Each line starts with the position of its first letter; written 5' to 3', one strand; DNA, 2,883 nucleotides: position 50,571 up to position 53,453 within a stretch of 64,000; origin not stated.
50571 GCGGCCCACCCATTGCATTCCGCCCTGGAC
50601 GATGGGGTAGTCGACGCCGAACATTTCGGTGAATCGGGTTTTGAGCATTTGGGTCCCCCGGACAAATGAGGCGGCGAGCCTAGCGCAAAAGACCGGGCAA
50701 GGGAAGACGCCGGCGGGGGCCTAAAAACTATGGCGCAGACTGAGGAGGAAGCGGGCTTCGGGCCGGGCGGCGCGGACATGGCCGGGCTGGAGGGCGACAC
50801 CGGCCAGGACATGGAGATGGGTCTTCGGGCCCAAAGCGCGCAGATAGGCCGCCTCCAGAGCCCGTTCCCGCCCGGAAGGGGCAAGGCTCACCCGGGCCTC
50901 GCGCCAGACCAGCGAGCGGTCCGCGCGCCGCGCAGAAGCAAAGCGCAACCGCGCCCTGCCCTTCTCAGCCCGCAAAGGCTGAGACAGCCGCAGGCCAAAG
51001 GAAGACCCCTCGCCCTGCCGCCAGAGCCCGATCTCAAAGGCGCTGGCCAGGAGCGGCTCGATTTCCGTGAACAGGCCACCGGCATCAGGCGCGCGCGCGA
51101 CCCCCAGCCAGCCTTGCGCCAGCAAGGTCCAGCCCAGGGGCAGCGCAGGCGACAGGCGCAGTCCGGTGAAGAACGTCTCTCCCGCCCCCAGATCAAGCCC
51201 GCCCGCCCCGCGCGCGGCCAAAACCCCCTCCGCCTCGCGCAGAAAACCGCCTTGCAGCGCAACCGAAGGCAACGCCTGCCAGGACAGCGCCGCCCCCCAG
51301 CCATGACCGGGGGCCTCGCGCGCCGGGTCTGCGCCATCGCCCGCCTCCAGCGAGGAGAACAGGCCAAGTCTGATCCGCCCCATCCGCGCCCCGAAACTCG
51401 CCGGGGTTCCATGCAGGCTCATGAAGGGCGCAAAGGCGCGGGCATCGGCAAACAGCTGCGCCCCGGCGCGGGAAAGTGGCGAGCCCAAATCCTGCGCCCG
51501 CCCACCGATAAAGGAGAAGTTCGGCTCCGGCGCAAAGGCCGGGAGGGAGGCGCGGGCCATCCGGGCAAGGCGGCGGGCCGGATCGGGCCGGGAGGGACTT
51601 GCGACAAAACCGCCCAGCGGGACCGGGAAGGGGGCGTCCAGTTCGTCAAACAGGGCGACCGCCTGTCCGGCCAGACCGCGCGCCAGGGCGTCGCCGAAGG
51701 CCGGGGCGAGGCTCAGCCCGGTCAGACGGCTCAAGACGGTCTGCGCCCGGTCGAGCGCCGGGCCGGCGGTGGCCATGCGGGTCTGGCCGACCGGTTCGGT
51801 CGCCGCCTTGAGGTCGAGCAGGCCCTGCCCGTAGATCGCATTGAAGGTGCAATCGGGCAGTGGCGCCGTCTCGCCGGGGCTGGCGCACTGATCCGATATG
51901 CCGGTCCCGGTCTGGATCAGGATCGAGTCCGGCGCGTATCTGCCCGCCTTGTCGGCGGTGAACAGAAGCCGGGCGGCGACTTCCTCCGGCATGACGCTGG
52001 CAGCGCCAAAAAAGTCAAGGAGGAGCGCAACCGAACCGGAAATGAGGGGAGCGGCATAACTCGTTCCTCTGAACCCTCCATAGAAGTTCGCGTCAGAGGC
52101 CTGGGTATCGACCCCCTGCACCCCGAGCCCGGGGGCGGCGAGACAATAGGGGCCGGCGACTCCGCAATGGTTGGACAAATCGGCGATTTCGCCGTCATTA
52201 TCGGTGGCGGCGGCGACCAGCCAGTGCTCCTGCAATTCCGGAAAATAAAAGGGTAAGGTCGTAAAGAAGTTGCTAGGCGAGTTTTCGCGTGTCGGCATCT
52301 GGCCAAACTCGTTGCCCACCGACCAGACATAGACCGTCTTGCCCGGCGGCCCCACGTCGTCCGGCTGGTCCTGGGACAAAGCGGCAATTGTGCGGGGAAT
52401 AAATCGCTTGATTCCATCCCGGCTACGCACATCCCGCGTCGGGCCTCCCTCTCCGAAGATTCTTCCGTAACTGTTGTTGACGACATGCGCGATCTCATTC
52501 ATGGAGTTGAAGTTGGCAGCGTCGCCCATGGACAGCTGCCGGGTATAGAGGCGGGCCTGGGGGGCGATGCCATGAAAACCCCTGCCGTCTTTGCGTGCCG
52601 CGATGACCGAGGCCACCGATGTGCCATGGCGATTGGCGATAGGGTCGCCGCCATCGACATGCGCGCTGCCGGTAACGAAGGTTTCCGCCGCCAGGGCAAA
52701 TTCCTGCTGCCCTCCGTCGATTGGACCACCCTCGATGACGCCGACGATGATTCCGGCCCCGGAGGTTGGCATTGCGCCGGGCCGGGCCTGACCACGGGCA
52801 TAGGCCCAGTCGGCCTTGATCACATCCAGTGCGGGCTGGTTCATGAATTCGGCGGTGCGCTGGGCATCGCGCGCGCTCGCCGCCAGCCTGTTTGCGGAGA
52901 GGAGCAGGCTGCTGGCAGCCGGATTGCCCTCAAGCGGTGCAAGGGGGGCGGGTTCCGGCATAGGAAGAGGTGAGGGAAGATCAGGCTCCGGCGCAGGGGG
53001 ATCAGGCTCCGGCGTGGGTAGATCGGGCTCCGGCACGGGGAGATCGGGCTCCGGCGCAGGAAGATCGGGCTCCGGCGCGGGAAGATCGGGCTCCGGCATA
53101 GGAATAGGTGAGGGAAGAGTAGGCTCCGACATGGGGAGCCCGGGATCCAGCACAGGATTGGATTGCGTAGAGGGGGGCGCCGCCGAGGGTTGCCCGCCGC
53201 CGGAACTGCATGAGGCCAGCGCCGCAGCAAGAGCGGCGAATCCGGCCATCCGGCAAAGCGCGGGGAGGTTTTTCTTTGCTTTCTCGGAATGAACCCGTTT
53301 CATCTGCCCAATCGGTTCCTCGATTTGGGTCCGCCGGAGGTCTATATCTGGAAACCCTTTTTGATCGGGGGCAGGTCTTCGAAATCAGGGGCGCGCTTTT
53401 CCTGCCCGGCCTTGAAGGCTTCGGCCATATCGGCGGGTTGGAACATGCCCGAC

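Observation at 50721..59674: Divergent pair of paralogous lipoprotein subtilisin (S8) autotransporters flanking a 4-kb acyl-CoA cassette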

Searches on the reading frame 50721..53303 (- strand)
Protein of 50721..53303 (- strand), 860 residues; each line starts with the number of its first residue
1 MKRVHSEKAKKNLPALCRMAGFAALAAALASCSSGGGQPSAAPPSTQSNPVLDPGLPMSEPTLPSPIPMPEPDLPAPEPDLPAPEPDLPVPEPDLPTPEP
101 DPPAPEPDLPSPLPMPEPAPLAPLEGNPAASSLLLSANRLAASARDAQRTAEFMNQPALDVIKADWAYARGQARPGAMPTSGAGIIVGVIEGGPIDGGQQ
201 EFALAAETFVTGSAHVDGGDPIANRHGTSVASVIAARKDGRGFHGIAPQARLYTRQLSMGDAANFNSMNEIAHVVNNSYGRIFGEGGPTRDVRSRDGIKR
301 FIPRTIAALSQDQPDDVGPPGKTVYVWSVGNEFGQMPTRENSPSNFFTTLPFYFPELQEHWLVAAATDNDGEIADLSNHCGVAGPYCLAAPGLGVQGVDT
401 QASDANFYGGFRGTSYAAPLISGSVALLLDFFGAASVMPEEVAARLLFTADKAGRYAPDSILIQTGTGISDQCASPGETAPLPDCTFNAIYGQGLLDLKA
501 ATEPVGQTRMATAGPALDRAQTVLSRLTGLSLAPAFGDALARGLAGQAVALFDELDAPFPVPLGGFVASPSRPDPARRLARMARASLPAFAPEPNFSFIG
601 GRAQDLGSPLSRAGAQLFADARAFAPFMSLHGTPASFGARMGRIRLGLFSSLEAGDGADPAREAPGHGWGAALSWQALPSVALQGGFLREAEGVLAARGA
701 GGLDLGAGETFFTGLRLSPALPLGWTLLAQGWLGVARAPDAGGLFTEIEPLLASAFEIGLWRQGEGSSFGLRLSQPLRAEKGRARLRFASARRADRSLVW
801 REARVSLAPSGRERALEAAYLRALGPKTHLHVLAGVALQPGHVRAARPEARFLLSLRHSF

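Call 3: search_protein_families(library=pfam, proteins=[window:50721-53303:-], max_evalue=0.1)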
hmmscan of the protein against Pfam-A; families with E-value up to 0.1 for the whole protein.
window:50721-53303:- (860 aa): 1 family
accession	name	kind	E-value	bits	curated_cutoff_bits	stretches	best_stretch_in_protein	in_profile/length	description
PF00082.27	Peptidase_S8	-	4e-26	92.4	21.8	1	223-458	53-281/288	Subtilase family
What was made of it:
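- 50721..53303 (-): Gene A: intact 860-aa lipoprotein S8 peptidase with a C-terminal beta-barrel. Pfam PF00082 E 4e-26 (call 3).
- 51786..52856 (-): Gene A S8 catalytic domain (residues about 150-506): His226 at 52626-52628, Asn331 at 52311-52313, Ser415 at 52059-52061. Pfam match to residues 223-458 (call 3).
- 52731..52733 (-): Codon GAG = Glu191 at the position of the catalytic Asp (subtilisin D32). The Pfam match of A starts only at profile position 53 (call 3).
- Checked: Both proteins hit Pfam Peptidase_S8 (E 4e-26 and 7e-31, call 3).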

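Call 6: search_protein_families(library=ncbifam, proteins=[window:50721-53303:-], max_evalue=1)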
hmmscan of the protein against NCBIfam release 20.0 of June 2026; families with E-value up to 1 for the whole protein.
window:50721-53303:- (860 aa): 6 families
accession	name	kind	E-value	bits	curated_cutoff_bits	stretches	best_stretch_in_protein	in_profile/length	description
TIGR03921.1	T7SS_mycosin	equivalog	1.3e-19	70.6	278.75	2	326-472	153-281/353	type VII secretion-associated serine protease mycosin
NF051851.1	AtpSerPepEprS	equivalog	1.1e-16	60.2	1700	2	348-449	243-335/988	autotransporter serine peptidase EprS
NF033595.1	denti_PrtP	equivalog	1.8e-05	23.6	300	1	367-458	396-486/606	dentilisin complex serine proteinase subunit PrtP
NF033865.1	fusolisin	equivalog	0.00051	18.2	999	1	240-452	183-381/1006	fusolisin family autotransporter serine protease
TIGR03895.1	protease_PatA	subfamily_domain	0.0032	16.3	421.05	1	362-445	114-195/606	PatA/PatG family cyanobactin maturation protease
NF042956.1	IteS_antiphage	equivalog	0.35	9.1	900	0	396-451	477-534/747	S8 family anti-phage peptidase IteS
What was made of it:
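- On Classical (type Va) autotransporter: No hit for A, B or the C-terminal fragment of B at E<=0.1 to 1 (calls 3 and 6).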

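Call 9: find_encoding_contigs(protein=window:50721-53303:-, flank=10000, max_places=6)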
Protein window:50721-53303:- (860 aa): no gene with exactly this product is on record in the collection.

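Call 10: find_homologous_proteins(query=window:50721-53303:-, max_evalue=0.00001)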
Query window:50721-53303:- (860 aa): 30 proteins with E <= 0.00001 among 8000 candidates.
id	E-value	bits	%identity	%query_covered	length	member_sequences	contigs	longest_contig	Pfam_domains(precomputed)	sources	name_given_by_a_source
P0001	0.0e+0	1651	100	87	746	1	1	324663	PF00082.28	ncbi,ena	-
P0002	0.0e+0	1273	80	86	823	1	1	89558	PF00082.28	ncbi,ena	-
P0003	8.3e-61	225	32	83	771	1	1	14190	PF00082.28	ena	-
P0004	6.5e-58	215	34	51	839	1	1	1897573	PF00082.28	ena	-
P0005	3.7e-56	209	33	51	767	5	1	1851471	PF00082.28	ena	-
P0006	2.6e-50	190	31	87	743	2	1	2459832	PF00082.28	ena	-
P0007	3.3e-49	186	31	82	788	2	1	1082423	PF00082.28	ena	-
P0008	4.2e-48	183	31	83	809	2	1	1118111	PF00082.28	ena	-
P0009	2.7e-44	170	25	81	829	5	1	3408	PF00082.28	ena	-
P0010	4.1e-44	169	32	82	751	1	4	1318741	PF00082.28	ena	-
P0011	1.0e-43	168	26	81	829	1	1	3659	PF00082.28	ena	-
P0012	1.2e-43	168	27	81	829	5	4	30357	PF00082.28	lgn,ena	-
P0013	1.2e-43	168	30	48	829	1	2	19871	PF00082.28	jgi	jgi:hypothetical protein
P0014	1.4e-43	168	30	82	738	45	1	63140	PF00082.28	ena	-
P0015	1.9e-43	167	26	81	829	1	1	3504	PF00082.28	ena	-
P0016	2.0e-43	167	30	48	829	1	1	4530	PF00082.28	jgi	-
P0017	1.7e-42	164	30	47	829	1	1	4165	PF00082.28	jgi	-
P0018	2.9e-41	160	31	48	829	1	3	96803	PF00082.28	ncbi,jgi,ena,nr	ncbi:S8 family serine peptidase [Gammaproteobacteria bacterium]|nr:S8 family serine peptidase [Gamma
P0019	4.3e-41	159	31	48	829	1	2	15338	PF00082.28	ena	-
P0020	4.5e-41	159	31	48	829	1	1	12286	PF00082.28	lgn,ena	-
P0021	1.1e-38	151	30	82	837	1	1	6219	PF00082.28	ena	-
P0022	6.1e-38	149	30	57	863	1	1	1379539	PF00082.28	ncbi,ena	-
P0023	1.7e-34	138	29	93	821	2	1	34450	PF00082.28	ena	-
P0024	1.1e-33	135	29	82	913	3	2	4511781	PF00082.28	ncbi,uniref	ncbi:S8 family peptidase [Stutzerimonas chloritidismutans]|uniref:S8 family peptidase n=1 Tax=Stutze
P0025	7.4e-19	86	29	40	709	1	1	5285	PF00082.28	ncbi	ncbi:MAG: S8 family serine peptidase, partial [Parvibaculales bacterium]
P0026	1.4e-13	68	30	42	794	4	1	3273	PF00082.28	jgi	-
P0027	1.3e-12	65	28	51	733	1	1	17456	PF00082.28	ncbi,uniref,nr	ncbi:S8 family peptidase [Cognatiyoonia sp. IB215182]|uniref:S8 family peptidase n=1 Tax=Cognatiyoon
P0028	7.0e-12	63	29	46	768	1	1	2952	PF00082.28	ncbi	-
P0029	5.1e-8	50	31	24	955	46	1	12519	PF12951.14,PF03797.26,PF00082.28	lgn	-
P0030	4.5e-7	47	28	29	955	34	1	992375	PF12951.14,PF03797.26,PF00082.28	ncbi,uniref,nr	ncbi:autotransporter serine protease [Stenotrophomonas rhizophila]|uniref:Autotransporter-associated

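Call 11: find_encoding_contigs(protein=P0001, flank=10000, max_places=4)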
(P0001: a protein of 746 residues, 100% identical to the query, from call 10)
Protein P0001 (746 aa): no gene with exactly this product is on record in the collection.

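Call 12: find_encoding_contigs(protein=P0002, flank=10000, max_places=4)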
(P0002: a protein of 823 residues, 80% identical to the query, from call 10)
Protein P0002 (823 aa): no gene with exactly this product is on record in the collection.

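Call 13: list_cluster_members(proteins=[P0001, P0002, P0003, P0004, P0006, P0022])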
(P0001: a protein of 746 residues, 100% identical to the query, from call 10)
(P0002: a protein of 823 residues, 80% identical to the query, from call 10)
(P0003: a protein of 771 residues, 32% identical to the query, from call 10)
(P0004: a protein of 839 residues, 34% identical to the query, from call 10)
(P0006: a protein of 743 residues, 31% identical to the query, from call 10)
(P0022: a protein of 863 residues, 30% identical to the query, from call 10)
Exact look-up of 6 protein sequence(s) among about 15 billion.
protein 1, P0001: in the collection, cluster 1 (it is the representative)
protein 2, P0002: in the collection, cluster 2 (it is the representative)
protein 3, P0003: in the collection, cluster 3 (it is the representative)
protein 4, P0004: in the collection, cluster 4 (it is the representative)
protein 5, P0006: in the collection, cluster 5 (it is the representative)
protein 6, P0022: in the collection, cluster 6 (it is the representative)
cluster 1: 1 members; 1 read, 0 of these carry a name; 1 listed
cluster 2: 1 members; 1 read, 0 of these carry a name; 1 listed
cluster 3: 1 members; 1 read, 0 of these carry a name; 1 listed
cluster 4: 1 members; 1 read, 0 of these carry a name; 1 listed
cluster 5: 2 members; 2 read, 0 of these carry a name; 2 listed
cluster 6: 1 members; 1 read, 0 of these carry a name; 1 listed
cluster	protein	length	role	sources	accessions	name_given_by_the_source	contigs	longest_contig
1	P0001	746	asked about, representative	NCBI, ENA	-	-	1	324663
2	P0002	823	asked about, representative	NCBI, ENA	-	-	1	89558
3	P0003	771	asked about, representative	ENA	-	-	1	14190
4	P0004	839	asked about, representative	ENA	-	-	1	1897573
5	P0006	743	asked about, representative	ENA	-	-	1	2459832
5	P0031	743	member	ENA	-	-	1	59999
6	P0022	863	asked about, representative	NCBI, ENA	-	-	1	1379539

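Call 17: find_related_loci(query=window:50721-53303:-, collection=genome_contigs, flank=10000)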
Query window:50721-53303:- (860 aa) in genome_contigs; peptide patterns used: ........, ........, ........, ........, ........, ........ (x = any residue, [..] = any of these).
69 stretches matched a pattern, but none encodes a relative of the query by tblastn (E <= 1e-3).

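Call 19: find_related_loci(query=A2, collection=genome_contigs, flank=10000)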
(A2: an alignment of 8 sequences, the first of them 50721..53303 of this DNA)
Query A2 (860 aa) in genome_contigs; peptide patterns used: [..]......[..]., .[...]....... (x = any residue, [..] = any of these).
140 stretches matched a pattern; 107 encode a relative of the query (tblastn E <= 1e-3); the best 80 are kept; 78 distinct loci.
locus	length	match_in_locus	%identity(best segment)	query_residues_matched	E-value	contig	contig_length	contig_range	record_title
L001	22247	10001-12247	32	106-860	5e-71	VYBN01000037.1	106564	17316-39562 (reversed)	MAG: Gammaproteobacteria bacterium isolate SB0673_bin_2 NODE_47_length_106619_cov_65.942101, whole genome shotgun sequen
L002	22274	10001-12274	32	96-860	4e-71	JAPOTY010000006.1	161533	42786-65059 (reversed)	MAG: Gammaproteobacteria bacterium isolate CAR4_bin_12 NODE_7_length_161533_cov_12.6752, whole genome shotgun sequence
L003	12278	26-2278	31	104-860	5e-66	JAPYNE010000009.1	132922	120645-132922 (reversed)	MAG: Gammaproteobacteria bacterium isolate r_cahl1 Seq9, whole genome shotgun sequence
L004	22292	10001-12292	26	128-857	1e-63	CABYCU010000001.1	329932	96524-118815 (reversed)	MAG: uncultured SAR86 cluster bacterium isolate AG-325-N10 genome assembly, contig: AG-325-N10_NODE_1, whole genome shot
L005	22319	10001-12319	29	145-853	2e-62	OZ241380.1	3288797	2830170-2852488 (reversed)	MAG: Arenicellales bacterium isolate 48bea495-cb59-4622-83a6-b71c21f957df genome assembly, chromosome: 1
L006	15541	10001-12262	31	104-860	1e-61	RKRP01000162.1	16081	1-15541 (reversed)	MAG: Gammaproteobacteria bacterium isolate PNGco_C_bin10 scaffold_488, whole genome shotgun sequence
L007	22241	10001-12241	32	108-860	3e-61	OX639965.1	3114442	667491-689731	MAG: uncultured Gammaproteobacteria bacterium isolate 3ffbc19d-36f3-4bc2-89c8-cf5f95be8bae genome assembly, chromosome:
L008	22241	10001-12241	31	108-860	5e-61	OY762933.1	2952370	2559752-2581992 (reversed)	MAG: Gammaproteobacteria bacterium isolate 8747c98c-8292-48b6-a6db-266d0caa829b genome assembly, chromosome: 1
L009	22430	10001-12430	28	90-856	4e-60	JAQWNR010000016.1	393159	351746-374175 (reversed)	MAG: Porticoccaceae bacterium isolate cluster2_bin.185 k141_4556193, whole genome shotgun sequence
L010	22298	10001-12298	29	149-856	2e-59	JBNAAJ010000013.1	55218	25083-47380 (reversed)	MAG: Porticoccaceae bacterium isolate ME_XS_2302_3_bin_19 ME_XS_2302_3_bin_19_12, whole genome shotgun sequence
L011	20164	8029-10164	32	152-860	7e-60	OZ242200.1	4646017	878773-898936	MAG: Alphaproteobacteria bacterium isolate c7213ef7-7b21-4b7f-b524-caa2f272e1da genome assembly, chromosome: 1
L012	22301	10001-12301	29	149-856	2e-59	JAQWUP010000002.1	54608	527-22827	MAG: Porticoccaceae bacterium isolate cluster3_bin.108 k119_781384, whole genome shotgun sequence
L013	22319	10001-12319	29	116-860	1e-58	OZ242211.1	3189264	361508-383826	MAG: Arenicellales bacterium isolate 8ed00baf-69bd-4bcc-a659-9c4d27c6f14a genome assembly, chromosome: 1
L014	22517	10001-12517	29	149-860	9e-58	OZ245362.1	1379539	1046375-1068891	MAG: Parvibaculaceae bacterium isolate 3c676ac4-ad97-45fa-8591-5236adb40996 genome assembly, chromosome: 1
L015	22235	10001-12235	26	150-859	3e-57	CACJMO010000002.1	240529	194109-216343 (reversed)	MAG: uncultured SAR86 cluster bacterium isolate AG-447-K19 genome assembly, contig: AG-447-K19_NODE_2, whole genome shot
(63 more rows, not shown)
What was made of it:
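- Family hosts such as SAR86 and Porticoccaceae (call 19) would plausibly benefit from a surface protease.
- Tried and rejected: Alignment A2 worked, but every hit is at most 36% identical (call 19).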

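Call 82: predict_structure(alignment_id=A7)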
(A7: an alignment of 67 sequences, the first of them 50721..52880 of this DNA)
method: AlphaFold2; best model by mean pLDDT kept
length: 719 residues; sequences in the alignment: 67
mean_pLDDT: 83.9   pTM: 0.86
mean pLDDT of the five models: 83.9, 83.5, 83.2, 81.9, 81.9
residues with pLDDT >= 90: 436; 70-90: 142; 50-70: 80; < 50: 61
segments of 3 or more residues with pLDDT < 50: 319-345, 451-477
pLDDT, mean of each block of 10 residues (from residue 1): 85 95 94 74 93 83 69 64 80 93 94 80 91 90 70 89 91 70 95 63 85 94 95 91 94 92 81 97 97 94 98 76 38 41 60 97 97 97 95 92 95 97 86 69 56 34 34 44 72 79 88 58 76 92 94 92 96 94 93 96 97 95 90 95 97 96 97 94 90 93 94 87
secondary structure, 60 per line:
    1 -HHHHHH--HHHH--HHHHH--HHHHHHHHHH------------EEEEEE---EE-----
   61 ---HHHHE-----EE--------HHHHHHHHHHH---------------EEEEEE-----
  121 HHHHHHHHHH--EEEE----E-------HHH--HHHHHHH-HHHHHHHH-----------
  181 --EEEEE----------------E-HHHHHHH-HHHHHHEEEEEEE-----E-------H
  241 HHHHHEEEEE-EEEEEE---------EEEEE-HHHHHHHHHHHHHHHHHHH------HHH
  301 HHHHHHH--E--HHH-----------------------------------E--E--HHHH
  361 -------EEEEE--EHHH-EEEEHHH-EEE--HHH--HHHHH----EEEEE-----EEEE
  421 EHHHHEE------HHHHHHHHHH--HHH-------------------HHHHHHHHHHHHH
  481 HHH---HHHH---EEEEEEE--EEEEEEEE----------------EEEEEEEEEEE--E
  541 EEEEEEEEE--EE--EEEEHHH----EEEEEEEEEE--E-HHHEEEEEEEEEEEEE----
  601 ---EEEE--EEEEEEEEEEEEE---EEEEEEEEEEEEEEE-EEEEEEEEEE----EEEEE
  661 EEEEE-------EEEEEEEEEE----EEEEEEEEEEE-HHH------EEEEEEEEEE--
elements in order (helices of 4 or more, strands of 3 or more residues): H2-7 H10-13 H16-20 H23-32 E45-50 H64-67 H84-94 E110-115 H121-130 E133-136 H154-160 H162-169 E183-187 H206-212 H214-219 E220-226 H240-245 E246-250 E252-257 E267-271 H273-291 H298-307 H357-360 E368-372 E380-383 E388-390 H398-402 E407-411 E417-421 H422-425 H434-443 H468-483 H487-490 E494-500 E503-510 E527-537 E540-549 E556-559 E567-576 E584-596 E604-607 E610-622 E626-640 E642-651 E656-665 E673-682 E687-697 E708-717
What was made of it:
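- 50721..53303 (-): AlphaFold2 model of residues 142-860: pLDDT 83.9, pTM 0.86 (call 82).
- pTM 0.86 for the whole mature protein suggests a fixed, compact arrangement (call 82).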
